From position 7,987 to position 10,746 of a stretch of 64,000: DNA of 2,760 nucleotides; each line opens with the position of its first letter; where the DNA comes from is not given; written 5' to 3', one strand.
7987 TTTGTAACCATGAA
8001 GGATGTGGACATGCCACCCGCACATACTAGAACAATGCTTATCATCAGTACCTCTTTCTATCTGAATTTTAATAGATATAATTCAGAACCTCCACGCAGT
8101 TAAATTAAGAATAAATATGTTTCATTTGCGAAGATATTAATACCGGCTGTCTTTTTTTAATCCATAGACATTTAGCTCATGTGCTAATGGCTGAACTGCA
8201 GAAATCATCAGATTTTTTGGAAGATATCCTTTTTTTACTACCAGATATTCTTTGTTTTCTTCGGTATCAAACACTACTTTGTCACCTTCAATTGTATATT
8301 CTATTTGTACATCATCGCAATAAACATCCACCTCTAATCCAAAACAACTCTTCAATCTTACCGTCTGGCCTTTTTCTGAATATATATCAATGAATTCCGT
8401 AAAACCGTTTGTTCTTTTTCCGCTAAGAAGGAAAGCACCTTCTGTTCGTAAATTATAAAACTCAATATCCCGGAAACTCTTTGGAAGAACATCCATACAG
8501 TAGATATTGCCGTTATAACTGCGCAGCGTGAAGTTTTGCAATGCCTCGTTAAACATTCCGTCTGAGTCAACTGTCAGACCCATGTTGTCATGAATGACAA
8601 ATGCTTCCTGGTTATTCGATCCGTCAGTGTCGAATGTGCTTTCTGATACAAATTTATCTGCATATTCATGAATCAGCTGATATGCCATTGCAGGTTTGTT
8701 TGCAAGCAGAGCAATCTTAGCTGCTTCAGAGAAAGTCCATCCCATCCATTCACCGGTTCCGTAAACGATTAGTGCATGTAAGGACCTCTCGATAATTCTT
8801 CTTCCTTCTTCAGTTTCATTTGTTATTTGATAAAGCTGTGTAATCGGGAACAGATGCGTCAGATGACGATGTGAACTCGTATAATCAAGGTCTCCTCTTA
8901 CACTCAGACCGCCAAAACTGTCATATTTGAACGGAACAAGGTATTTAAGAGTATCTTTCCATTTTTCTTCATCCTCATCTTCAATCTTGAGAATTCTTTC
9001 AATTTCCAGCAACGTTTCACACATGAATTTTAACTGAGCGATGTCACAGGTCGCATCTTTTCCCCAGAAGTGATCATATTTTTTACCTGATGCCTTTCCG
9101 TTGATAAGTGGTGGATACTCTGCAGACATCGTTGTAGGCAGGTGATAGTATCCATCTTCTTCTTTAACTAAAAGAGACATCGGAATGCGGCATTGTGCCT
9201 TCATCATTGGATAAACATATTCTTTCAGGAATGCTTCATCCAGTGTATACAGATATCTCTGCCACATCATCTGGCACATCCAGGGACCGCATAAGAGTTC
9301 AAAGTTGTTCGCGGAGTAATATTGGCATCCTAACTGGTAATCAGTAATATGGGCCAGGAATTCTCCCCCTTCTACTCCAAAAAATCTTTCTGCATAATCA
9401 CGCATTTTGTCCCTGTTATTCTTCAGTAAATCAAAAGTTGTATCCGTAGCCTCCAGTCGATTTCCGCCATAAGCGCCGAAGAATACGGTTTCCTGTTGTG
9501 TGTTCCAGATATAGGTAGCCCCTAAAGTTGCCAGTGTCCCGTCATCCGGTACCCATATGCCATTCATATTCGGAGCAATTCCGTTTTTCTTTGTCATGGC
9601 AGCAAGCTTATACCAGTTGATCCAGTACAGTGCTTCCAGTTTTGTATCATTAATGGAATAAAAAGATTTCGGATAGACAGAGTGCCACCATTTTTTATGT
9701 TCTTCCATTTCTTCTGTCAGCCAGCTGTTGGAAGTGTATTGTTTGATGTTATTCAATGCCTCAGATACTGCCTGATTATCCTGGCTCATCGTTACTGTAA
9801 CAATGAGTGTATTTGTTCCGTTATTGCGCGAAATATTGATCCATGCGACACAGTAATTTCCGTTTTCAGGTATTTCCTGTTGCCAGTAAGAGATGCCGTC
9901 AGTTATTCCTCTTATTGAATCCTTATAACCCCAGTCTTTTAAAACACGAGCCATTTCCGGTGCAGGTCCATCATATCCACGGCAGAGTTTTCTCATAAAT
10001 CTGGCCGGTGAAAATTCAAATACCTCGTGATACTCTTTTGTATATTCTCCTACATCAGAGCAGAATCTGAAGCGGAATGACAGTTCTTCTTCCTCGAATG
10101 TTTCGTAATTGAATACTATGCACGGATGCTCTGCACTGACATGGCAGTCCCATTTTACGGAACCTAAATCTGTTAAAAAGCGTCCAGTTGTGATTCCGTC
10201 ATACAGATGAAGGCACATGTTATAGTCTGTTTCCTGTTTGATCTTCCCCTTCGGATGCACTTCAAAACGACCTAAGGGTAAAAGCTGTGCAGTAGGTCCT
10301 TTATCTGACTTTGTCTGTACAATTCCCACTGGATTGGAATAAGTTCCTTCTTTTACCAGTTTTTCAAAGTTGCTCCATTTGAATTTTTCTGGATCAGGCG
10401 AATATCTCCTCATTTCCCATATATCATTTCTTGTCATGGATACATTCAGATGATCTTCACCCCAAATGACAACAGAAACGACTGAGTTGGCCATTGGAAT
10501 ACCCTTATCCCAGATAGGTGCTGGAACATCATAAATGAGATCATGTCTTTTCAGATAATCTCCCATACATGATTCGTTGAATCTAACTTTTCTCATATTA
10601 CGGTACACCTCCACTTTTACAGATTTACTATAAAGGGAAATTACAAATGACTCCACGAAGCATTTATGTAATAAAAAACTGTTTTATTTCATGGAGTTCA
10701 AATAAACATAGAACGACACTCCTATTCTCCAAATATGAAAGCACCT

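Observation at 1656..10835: Seven-gene operon joining a GH95-like hydrolase and a Lac/cellobiose-class PTS to an Fe-S flavin ene-reductase and a DUF1080 protein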

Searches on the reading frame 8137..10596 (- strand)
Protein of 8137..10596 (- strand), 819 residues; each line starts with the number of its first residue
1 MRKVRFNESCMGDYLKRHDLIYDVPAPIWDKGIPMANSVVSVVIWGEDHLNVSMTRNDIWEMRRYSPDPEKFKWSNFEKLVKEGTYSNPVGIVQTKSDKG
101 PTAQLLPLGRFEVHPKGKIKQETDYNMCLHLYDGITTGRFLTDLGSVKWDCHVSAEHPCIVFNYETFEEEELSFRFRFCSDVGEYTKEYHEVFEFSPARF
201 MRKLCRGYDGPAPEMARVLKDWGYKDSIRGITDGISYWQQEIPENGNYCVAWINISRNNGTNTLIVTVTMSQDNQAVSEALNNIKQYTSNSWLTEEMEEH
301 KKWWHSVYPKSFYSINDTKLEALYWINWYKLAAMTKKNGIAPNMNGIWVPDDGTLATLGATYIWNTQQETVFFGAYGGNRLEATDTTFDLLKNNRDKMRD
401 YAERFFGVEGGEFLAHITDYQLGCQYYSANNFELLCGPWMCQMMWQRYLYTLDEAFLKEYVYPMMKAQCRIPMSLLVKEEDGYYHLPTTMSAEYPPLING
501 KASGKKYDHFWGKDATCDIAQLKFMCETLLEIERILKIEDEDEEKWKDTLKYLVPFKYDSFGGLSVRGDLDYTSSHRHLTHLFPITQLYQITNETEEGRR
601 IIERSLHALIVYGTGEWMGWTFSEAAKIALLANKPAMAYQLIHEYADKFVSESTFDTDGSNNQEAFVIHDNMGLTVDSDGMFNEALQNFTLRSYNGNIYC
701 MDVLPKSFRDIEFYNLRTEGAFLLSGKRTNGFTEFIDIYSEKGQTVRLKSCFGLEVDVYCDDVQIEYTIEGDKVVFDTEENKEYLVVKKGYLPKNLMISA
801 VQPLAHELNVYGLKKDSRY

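Call 5: search_protein_families(library=pfam, proteins=[window:8137-10596:-], max_evalue=0.01)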
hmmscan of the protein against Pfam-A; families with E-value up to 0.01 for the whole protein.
window:8137-10596:- (819 aa): 3 families
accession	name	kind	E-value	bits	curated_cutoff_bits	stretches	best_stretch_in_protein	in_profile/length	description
PF22124.2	Glyco_hydro_95_cat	-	3.4e-34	118.9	27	1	315-675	46-401/408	Glycosyl hydrolase family 95 catalytic domain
PF14498.12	Glyco_hyd_65N_2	-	7e-05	23.4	27.7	1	20-181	1-163/234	Glycosyl hydrolase family 65, N-terminal domain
PF21307.2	Glyco_hydro_95_C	-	8.9e-05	23.4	27.6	1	693-786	2-94/94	Glycoside hydrolase family 95, C-terminal domain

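Call 7: search_protein_families(library=ncbifam, proteins=[window:8137-10596:-], max_evalue=0.01)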
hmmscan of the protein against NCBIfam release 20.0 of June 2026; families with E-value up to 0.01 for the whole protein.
window:8137-10596:- (819 aa): 0 families

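Call 9: search_solved_structures(query=window:8137-10596:-, max_evalue=0.01)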
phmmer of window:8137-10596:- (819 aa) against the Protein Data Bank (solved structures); distinct sequences matched with E-value up to 0.01: 6.
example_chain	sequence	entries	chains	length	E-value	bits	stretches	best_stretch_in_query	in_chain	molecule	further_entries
2rdy_A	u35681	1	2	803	3e-21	78.3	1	320-786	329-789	BH0842 protein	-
8zbv_A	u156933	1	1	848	3.4e-21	78.1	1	320-727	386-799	Alpha-L-fucosidase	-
4ufc_A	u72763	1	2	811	5.5e-15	57.5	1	320-753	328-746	GH95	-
7kmq_A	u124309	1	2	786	3.6e-08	35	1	435-748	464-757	Glyco_hyd_65N_2 domain-containing protein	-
7znz_A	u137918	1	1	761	0.0058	17.8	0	321-471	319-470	FucOB, a GH95 family alpha-1,2-fucosidase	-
7zo0_A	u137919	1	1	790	0.0072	17.5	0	321-471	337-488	GH95 family alpha-1,2-fucosidase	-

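Call 16: find_homologous_proteins(query=window:8137-10596:-, max_evalue=0.00001)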
Query window:8137-10596:- (819 aa): 14 proteins with E <= 0.00001 among 5452 candidates.
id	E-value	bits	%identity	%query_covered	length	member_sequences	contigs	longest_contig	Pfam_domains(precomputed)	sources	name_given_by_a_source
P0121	0.0e+0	1958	100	100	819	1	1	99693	PF22124.3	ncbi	-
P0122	0.0e+0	1215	63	100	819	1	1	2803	PF21307.3,PF14498.13,PF22124.3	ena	-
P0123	0.0e+0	1045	54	100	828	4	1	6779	PF14498.13,PF22124.3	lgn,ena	-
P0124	5.7e-296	1002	53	100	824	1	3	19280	PF14498.13,PF22124.3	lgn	-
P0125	1.5e-285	968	52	100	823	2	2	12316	PF21307.3,PF14498.13,PF22124.3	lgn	-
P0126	1.0e-277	942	51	99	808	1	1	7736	PF14498.13,PF22124.3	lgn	-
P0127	2.0e-267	908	51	99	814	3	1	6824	PF14498.13,PF22124.3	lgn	-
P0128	5.9e-262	890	49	99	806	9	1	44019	PF22124.3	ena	-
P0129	1.5e-259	882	48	99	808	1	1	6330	PF14498.13,PF22124.3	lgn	-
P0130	3.5e-253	860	48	99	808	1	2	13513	PF22124.3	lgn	-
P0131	5.0e-246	837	47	99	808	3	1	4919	PF14498.13,PF22124.3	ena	-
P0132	6.8e-238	810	46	99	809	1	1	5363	PF14498.13,PF22124.3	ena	-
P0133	2.5e-193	663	39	99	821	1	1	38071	PF21307.3,PF14498.13,PF22124.3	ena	-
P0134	2.7e-7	47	22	59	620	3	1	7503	PF22124.3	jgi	-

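Call 17: find_encoding_contigs(protein=P0128, flank=10000, max_places=2)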
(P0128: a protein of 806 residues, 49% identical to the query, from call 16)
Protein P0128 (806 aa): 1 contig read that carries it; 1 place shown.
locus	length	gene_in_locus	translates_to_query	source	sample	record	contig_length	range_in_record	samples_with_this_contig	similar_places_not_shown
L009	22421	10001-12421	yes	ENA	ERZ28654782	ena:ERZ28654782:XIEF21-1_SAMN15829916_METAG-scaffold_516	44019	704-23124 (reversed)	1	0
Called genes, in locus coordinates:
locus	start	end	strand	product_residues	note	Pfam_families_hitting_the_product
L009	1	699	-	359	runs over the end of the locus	-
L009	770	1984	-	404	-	PF13421:Band_7_1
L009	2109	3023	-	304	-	PF01869:BcrAD_BadFG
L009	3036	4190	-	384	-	-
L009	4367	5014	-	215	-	PF00702:Hydrolase, PF12710:HAD, PF13419:HAD_2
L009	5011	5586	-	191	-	PF00657:Lipase_GDSL, PF13472:Lipase_GDSL_2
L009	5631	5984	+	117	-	-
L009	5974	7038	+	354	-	PF00248:Aldo_ket_red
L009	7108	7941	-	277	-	PF08238:Sel1 (weak)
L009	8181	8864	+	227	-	-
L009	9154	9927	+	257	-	PF05116:S6PP (faint), PF08282:Hydrolase_3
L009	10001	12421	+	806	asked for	PF22124:Glyco_hydro_95_cat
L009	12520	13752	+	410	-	PF02378:PTS_EIIC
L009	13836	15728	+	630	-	PF05043:Mga (faint), PF08279:HTH_11 (faint)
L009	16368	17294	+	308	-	PF00561:Abhydrolase_1, PF12146:Hydrolase_4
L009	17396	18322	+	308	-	PF00126:HTH_1, PF03466:LysR_substrate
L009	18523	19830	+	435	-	PF00939:Na_sulph_symp (weak), PF03600:CitMHS, PF00939:Na_sulph_symp, PF03600:CitMHS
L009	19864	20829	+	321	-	PF13483:Lactamase_B_3 (weak), PF12706:Lactamase_B_2 (weak), PF00753:Lactamase_B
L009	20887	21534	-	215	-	PF02254:TrkA_N, PF02080:TrkA_C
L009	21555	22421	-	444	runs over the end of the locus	PF02386:TrkH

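Call 18: find_encoding_contigs(protein=P0133, flank=10000, max_places=2)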
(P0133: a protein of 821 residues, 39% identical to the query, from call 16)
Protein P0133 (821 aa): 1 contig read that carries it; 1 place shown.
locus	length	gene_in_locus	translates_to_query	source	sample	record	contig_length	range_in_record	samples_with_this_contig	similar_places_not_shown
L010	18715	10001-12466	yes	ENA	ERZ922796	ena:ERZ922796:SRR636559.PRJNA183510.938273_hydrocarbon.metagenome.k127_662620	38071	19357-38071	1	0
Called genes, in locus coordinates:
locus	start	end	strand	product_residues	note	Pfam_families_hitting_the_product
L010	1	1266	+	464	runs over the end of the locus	PF07690:MFS_1, PF13347:MFS_2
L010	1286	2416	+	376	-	PF01408:GFO_IDH_MocA, PF03447:NAD_binding_3 (weak), PF02894:GFO_IDH_MocA_C, PF22725:GFO_IDH_MocA_C3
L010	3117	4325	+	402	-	PF13412:HTH_24 (weak), PF00480:ROK, PF01869:BcrAD_BadFG (faint)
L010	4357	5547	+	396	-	PF00465:Fe-ADH, PF13685:Fe-ADH_2, PF25137:ADH_Fe_C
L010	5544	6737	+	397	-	PF01208:URO-D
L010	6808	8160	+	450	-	PF13416:SBP_bac_8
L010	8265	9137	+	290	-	PF00528:BPD_transp_1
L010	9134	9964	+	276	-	PF00528:BPD_transp_1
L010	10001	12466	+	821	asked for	PF14498:Glyco_hyd_65N_2 (weak), PF22124:Glyco_hydro_95_cat, PF21307:Glyco_hydro_95_C (weak)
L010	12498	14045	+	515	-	PF00884:Sulfatase, PF01663:Phosphodiest (faint), PF16347:SGSH_C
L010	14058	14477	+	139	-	PF05025:RbsD_FucU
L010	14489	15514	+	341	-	PF08240:ADH_N, PF00107:ADH_zinc_N, PF13602:ADH_zinc_N_2 (weak)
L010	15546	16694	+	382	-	PF01208:URO-D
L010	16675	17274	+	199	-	PF03008:DUF234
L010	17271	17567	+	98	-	-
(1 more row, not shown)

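Call 19: find_encoding_contigs(protein=P0124, flank=10000, max_places=3)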
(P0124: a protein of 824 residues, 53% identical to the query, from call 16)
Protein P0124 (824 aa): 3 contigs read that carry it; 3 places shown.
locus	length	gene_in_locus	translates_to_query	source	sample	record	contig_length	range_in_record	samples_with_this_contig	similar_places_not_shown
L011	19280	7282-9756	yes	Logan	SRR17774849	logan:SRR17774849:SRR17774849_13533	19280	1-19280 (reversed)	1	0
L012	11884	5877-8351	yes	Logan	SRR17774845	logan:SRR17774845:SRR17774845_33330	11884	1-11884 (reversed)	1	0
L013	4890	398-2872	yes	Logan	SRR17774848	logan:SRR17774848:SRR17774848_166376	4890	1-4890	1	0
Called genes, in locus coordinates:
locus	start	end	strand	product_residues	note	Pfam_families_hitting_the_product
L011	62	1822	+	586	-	PF00144:Beta-lactamase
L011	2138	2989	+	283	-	PF03123:CAT_RBD, PF00874:PRD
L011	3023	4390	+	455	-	PF00367:PTS_EIIB, PF02378:PTS_EIIC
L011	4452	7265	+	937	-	PF17167:Glyco_hydro_94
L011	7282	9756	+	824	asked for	PF14498:Glyco_hyd_65N_2 (weak), PF22124:Glyco_hydro_95_cat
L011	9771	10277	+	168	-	PF00358:PTS_EIIA_1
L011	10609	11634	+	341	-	PF13407:Peripla_BP_4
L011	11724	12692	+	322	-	PF02653:BPD_transp_2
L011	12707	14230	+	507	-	PF00005:ABC_tran, PF09818:ABC_ATPase (faint), PF13304:AAA_21 (faint), PF00005:ABC_tran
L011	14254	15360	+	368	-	-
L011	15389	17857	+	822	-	PF14498:Glyco_hyd_65N_2 (weak), PF22124:Glyco_hydro_95_cat, PF21307:Glyco_hydro_95_C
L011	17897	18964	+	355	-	PF00356:LacI, PF00532:Peripla_BP_1, PF13407:Peripla_BP_4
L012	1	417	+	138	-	?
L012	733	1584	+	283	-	PF03123:CAT_RBD, PF00874:PRD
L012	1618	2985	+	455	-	PF00367:PTS_EIIB, PF02378:PTS_EIIC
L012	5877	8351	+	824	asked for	PF14498:Glyco_hyd_65N_2 (weak), PF22124:Glyco_hydro_95_cat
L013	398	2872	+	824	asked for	PF14498:Glyco_hyd_65N_2 (weak), PF22124:Glyco_hydro_95_cat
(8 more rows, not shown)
